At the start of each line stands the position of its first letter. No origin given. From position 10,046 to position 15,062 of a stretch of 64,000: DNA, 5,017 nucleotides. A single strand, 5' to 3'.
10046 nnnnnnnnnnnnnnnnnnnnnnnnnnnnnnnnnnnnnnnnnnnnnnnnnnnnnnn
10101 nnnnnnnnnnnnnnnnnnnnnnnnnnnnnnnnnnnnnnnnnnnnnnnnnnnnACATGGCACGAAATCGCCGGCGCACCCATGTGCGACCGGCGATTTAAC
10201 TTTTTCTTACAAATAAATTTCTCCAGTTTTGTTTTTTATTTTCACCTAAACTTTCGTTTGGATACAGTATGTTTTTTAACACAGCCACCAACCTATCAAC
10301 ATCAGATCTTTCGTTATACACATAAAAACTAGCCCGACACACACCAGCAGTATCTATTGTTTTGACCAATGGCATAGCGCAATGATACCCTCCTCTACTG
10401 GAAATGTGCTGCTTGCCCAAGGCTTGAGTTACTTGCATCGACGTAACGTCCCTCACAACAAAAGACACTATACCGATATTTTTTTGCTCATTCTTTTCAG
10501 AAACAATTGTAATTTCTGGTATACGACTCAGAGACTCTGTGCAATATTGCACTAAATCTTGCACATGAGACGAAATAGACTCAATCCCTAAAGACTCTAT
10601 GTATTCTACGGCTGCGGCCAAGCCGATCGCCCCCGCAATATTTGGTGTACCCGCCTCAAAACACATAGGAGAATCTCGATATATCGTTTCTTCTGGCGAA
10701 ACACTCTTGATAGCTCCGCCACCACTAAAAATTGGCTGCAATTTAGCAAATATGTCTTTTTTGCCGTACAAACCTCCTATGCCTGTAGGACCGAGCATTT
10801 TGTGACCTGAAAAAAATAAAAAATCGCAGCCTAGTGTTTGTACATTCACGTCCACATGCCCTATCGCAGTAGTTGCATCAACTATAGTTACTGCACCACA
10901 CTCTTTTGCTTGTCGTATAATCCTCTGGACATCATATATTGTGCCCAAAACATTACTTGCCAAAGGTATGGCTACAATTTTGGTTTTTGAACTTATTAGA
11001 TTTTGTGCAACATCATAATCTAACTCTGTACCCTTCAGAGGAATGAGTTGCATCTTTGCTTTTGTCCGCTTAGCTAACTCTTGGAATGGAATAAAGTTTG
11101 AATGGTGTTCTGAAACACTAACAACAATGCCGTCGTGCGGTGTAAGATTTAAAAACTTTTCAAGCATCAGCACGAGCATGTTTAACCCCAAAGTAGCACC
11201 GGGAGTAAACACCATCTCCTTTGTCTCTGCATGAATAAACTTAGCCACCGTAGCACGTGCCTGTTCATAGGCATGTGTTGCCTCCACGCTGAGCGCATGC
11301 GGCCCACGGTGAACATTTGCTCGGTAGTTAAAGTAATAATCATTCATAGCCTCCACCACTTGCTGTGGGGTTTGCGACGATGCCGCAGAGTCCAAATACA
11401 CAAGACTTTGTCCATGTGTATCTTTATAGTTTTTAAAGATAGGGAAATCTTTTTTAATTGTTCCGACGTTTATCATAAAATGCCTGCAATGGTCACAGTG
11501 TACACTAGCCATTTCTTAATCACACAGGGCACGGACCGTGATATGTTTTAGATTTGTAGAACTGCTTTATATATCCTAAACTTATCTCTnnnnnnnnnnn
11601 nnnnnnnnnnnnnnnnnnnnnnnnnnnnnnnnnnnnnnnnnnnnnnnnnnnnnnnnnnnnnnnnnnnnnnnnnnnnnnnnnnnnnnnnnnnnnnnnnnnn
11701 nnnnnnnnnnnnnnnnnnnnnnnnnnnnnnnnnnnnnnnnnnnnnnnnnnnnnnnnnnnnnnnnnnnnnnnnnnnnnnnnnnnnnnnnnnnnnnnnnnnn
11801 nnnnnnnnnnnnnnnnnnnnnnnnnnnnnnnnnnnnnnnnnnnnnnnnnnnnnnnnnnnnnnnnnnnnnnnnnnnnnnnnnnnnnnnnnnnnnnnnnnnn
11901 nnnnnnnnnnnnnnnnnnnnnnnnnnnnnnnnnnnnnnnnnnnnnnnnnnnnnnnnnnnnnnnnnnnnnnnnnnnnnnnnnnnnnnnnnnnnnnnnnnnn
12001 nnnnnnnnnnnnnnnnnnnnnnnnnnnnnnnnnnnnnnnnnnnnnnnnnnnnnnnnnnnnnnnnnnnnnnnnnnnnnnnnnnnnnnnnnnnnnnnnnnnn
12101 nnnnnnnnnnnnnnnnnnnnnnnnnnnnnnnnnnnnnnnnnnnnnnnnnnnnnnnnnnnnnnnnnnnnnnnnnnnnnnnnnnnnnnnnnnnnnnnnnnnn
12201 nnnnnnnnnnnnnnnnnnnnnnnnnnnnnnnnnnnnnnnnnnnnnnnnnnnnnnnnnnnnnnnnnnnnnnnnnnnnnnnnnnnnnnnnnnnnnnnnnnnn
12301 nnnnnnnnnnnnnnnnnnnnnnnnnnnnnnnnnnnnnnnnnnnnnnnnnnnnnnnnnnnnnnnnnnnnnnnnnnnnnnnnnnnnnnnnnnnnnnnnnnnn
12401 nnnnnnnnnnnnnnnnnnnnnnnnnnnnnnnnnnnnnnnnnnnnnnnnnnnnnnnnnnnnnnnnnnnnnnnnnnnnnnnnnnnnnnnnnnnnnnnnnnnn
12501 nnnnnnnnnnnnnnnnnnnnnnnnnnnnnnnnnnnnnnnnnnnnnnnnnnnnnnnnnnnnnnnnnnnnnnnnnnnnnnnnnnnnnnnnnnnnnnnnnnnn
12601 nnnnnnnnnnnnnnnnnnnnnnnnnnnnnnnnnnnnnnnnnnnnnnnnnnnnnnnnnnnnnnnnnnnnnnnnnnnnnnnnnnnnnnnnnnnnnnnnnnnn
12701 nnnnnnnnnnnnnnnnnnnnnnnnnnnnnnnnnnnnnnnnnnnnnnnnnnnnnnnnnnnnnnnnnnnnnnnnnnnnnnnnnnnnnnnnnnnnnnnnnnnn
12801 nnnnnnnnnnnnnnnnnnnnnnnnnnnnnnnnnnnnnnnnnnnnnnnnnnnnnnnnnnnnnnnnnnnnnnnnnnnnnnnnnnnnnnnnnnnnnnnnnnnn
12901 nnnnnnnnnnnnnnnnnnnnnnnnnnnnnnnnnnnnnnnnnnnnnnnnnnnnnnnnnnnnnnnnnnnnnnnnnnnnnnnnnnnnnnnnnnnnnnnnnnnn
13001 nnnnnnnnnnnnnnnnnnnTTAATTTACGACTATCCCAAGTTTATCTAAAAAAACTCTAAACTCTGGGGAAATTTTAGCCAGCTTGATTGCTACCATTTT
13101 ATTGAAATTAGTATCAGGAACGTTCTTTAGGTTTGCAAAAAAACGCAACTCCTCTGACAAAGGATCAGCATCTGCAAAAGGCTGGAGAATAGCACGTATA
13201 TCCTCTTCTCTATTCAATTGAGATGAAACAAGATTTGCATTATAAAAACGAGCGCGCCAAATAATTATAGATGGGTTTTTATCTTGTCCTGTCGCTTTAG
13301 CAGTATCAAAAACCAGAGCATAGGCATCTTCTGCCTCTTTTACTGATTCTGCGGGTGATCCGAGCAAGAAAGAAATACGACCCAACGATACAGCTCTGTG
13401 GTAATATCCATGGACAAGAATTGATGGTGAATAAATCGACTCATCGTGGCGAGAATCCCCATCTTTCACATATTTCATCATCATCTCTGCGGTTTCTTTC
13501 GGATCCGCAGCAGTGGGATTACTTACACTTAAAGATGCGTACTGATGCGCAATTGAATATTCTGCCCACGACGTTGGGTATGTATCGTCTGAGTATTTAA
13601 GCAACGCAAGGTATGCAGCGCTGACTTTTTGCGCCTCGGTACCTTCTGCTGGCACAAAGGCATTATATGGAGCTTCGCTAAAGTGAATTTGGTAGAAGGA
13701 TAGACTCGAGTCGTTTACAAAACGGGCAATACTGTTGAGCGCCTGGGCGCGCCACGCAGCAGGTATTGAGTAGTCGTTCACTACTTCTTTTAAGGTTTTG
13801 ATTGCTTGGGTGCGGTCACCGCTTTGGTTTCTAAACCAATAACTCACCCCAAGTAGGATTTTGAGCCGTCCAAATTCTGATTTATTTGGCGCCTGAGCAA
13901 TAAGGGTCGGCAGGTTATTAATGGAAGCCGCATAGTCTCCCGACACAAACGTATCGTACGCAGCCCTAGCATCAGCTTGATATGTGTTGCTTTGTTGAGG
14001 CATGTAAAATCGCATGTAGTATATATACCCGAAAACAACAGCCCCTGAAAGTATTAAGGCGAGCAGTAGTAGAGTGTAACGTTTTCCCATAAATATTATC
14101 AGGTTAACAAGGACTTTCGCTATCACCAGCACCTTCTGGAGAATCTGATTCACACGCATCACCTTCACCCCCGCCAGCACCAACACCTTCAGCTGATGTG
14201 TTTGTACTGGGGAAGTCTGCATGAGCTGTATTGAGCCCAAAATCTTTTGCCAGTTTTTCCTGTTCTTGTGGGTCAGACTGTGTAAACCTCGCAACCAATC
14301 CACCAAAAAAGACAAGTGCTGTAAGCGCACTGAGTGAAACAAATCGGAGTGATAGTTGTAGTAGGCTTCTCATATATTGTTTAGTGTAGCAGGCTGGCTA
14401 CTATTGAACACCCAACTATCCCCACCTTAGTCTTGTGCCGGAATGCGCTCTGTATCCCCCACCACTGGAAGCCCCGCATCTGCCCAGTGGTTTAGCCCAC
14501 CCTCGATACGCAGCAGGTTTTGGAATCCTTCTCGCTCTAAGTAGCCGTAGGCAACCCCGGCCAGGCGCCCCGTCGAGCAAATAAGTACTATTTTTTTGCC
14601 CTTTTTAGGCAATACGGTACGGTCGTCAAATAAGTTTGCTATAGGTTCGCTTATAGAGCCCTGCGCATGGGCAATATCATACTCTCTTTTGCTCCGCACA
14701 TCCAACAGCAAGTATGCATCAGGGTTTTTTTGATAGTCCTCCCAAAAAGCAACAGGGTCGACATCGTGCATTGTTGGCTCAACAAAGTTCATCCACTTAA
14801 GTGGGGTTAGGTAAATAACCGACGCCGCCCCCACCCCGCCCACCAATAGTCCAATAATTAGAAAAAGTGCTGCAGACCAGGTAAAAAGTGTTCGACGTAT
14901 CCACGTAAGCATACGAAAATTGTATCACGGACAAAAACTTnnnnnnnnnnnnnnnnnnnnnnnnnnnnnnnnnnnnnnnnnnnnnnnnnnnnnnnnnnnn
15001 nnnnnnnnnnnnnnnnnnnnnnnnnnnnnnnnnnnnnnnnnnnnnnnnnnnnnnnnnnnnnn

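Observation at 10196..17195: Translationally coupled unknown-protein / YcaO / rhodanese operon, next to a SufS cysteine desulfurase: candidate sulfur-dependent peptide-backbone modification system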

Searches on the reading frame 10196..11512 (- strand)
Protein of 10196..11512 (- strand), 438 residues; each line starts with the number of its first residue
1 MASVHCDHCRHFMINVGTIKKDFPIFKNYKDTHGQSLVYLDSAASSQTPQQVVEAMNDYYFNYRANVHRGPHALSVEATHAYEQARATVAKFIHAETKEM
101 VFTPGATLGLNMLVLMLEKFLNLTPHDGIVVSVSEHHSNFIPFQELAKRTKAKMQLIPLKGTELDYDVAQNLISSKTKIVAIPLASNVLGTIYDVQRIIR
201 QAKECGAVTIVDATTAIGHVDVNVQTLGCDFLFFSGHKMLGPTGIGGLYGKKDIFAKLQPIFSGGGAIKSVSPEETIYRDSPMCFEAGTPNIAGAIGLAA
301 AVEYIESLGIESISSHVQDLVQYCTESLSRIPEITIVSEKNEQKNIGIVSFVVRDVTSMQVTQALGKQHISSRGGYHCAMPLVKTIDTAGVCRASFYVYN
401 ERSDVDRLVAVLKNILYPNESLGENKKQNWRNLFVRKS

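Call 3: search_protein_families(library=pfam, proteins=[window:10196-11512:-], max_evalue=0.1)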
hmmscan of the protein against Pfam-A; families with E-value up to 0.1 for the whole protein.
window:10196-11512:- (438 aa): 4 families
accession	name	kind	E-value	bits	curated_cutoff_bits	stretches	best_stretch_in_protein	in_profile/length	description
PF00266.25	Aminotran_5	-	1e-125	420.1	21.5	1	38-408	1-371/371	Aminotransferase class-V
PF01053.26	Cys_Met_Meta_PP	-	2e-07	30.4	27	1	127-241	92-201/381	Cys/Met metabolism PLP-dependent enzyme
PF01041.23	DegT_DnrJ_EryC1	-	0.00061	19.5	19.8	1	90-376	34-307/360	DegT/DnrJ/EryC1/StrS aminotransferase family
PF03841.19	SelA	-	0.057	12.9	22.8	0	226-259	201-234/367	L-seryl-tRNA selenium transferase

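Call 4: search_protein_families(library=ncbifam, proteins=[window:10196-11512:-], max_evalue=0.1)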
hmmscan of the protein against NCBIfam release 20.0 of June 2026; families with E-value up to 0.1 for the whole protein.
window:10196-11512:- (438 aa): 59 families (the best 25 are shown)
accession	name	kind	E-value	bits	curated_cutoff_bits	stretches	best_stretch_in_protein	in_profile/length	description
TIGR01979.1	sufS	subfamily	3.2e-139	464.2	475.1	1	18-415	2-398/403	SufS family cysteine desulfurase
NF041166.1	f2_encap_cargo1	exception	7.5e-122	408.5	800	1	10-414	221-622/623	family 2A encapsulin nanocompartment cargo protein cysteine desulfurase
NF006791.0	PRK09295.1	equivalog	3.1e-107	359.1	661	1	15-415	4-401/406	cysteine desulfurase SufS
TIGR03392.1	FeS_syn_CsdA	equivalog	5.4e-95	318.9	493.6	1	18-415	5-392/398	cysteine desulfurase CsdA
NF008126.0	PRK10874.1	equivalog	5.8e-94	315.5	607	1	18-414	8-394/401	cysteine desulfurase CsdA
TIGR01977.1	am_tr_V_EF2568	hypoth_equivalog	1.8e-74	251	377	1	38-415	1-376/376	cysteine desulfurase family protein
TIGR01976.1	am_tr_V_VC1184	hypoth_equivalog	5.9e-62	210.2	352.35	1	16-412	3-401/401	cysteine desulfurase-like protein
NF040779.1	Sec_lyase_SclA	exception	2.5e-54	184.6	525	1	38-416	1-377/378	selenocysteine lyase SclA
TIGR03402.1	FeS_nifS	equivalog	1.8e-41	142.2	530.75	1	38-416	1-370/379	cysteine desulfurase NifS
NF010611.0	PRK14012.1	equivalog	8e-37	127.1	548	1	38-355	7-311/406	IscS subfamily cysteine desulfurase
TIGR03235.1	DNA_S_dndA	equivalog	5.5e-36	124.6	480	1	39-379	1-325/353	cysteine desulfurase DndA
TIGR02006.1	IscS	equivalog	1.1e-34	120.1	643.2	1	38-355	5-307/402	IscS subfamily cysteine desulfurase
TIGR03403.1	nifS_epsilon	equivalog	1.8e-29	102.7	587.7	1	38-380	1-326/382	NifS family cysteine desulfurase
TIGR04343.1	egtE_PLP_lyase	equivalog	1.3e-19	70.2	400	1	38-350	15-309/370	ergothioneine biosynthesis PLP-dependent enzyme EgtE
NF002806.0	PRK02948.1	subfamily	2.6e-19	69.5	304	1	37-378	1-323/381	IscS subfamily cysteine desulfurase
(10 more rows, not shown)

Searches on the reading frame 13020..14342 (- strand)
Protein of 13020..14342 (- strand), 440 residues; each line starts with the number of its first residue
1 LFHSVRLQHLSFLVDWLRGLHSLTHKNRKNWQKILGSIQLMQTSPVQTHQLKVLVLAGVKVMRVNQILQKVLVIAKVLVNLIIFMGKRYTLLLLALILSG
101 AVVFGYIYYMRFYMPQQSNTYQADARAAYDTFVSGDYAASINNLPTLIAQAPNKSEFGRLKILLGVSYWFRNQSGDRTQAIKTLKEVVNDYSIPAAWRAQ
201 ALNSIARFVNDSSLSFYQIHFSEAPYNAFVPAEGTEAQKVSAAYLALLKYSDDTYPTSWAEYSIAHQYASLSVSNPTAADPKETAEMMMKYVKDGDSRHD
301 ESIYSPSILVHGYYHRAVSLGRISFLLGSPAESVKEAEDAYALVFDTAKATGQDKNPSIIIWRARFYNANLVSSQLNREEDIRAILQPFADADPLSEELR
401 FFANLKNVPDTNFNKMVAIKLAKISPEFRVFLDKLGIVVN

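Call 3: search_protein_families(library=pfam, proteins=[window:13020-14342:-], max_evalue=0.1)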
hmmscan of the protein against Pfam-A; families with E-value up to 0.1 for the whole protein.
window:13020-14342:- (440 aa): 1 family
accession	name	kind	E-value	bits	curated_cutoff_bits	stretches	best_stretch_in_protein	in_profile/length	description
PF13174.12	TPR_6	-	0.086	14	26.3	0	168-191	8-30/33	Tetratricopeptide repeat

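Call 4: search_protein_families(library=ncbifam, proteins=[window:13020-14342:-], max_evalue=0.1)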
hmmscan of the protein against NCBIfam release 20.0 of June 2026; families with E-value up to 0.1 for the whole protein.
window:13020-14342:- (440 aa): 1 family
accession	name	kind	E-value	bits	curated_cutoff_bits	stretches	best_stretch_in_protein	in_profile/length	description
TIGR02795.1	tol_pal_ybgF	equivalog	0.031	14.9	90.1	0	124-192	42-107/119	tol-pal system protein YbgF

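Call 60: search_protein_families(library=ncbifam, proteins=[window:13020-14090:-], max_evalue=1)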
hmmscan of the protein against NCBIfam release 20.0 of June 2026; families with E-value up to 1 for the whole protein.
window:13020-14090:- (356 aa): 2 families
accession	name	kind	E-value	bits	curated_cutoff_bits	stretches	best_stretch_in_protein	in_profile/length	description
TIGR02795.1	tol_pal_ybgF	equivalog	0.032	14.8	90.1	1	40-108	42-107/119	tol-pal system protein YbgF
NF010179.0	PRK13658.1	equivalog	0.11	12.3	87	0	46-64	21-39/62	hypothetical protein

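Call 76: find_homologous_proteins(query=A3, max_evalue=0.00001)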
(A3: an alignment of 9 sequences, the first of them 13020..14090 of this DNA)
Query A3 (9 sequences) (356 aa, profile of the alignment): 5 proteins with E <= 0.00001 among 8000 candidates.
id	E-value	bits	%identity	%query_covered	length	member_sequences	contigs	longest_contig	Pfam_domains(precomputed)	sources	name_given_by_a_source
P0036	4.3e-143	495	28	20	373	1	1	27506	-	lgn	-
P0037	7.3e-120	419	63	99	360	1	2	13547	-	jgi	-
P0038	7.1e-113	396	93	100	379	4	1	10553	-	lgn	-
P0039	3.1e-87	312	59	100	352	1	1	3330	-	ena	-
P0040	2.0e-84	302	63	78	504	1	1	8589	-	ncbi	-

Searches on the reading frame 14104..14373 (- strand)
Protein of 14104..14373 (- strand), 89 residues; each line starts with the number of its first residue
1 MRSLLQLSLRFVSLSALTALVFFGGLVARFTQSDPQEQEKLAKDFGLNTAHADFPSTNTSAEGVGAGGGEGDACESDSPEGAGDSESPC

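Call 60: search_protein_families(library=ncbifam, proteins=[window:14104-14373:-], max_evalue=1)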
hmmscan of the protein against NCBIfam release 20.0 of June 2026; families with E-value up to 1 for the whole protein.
window:14104-14373:- (89 aa): 0 families

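Call 61: search_protein_families(library=pfam, proteins=[window:14104-14373:-], max_evalue=0.1)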
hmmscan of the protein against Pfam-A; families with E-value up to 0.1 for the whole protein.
window:14104-14373:- (89 aa): 0 families

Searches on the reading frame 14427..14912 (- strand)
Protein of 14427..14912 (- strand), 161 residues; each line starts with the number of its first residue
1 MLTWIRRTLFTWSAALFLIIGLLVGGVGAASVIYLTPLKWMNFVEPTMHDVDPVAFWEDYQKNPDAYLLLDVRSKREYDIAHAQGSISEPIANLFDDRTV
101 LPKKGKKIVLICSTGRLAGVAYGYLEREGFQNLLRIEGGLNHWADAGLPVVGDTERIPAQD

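Call 3: search_protein_families(library=pfam, proteins=[window:14427-14912:-], max_evalue=0.1)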
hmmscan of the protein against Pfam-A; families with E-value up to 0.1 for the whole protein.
window:14427-14912:- (161 aa): 1 family
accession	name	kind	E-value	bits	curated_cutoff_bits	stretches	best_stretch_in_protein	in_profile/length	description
PF00581.25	Rhodanese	-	3.1e-12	47.3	22.2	1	64-145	9-101/102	Rhodanese-like domain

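Call 4: search_protein_families(library=ncbifam, proteins=[window:14427-14912:-], max_evalue=0.1)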
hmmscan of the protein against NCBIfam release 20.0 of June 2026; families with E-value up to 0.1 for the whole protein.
window:14427-14912:- (161 aa): 11 families
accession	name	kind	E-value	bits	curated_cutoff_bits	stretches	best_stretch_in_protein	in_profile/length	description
NF006444.0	PRK08762.1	equivalog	6.1e-12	44.9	449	1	54-154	17-118/387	molybdopterin-synthase adenylyltransferase MoeB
NF045521.1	rhoda_near_glyco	subfamily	1.1e-11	44.8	145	1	56-155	21-120/144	rhodanese homology domain-containing protein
NF005902.0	PRK07878.1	equivalog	8.6e-08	31.5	647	1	63-145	300-383/392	adenylyltransferase/sulfurtransferase MoeZ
NF001133.1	PRK00142.1-1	equivalog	4.2e-07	29.8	170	1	48-143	105-203/229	oxygen-dependent tRNA uridine(34) hydroxylase TrhO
NF005646.0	PRK07411.1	equivalog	3.3e-06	26.5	633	1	61-146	294-382/390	molybdopterin-synthase adenylyltransferase MoeB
NF045694.1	seleno_TsoB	exception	1.9e-05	23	805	1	52-152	47-158/572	rhodanese/DsbD fusion-like selenoprotein TsoB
TIGR02981.1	phageshock_pspE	exception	2.2e-05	24.7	126.3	1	69-140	21-92/101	thiosulfate sulfurtransferase PspE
NF001195.0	PRK00162.1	equivalog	3.2e-05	24.2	102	1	66-149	20-102/108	thiosulfate sulfurtransferase GlpE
NF007627.0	PRK10287.1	equivalog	4e-05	23.8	102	1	69-142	23-96/104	thiosulfate sulfurtransferase PspE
NF041203.1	rhodanese_LYCAU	equivalog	0.00013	21.7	115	1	67-150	37-123/126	rhodanese-related (seleno)protein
NF008750.0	PRK11784.1-2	equivalog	0.03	13.4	241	1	64-91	13-40/346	tRNA 2-selenouridine(34) synthase MnmH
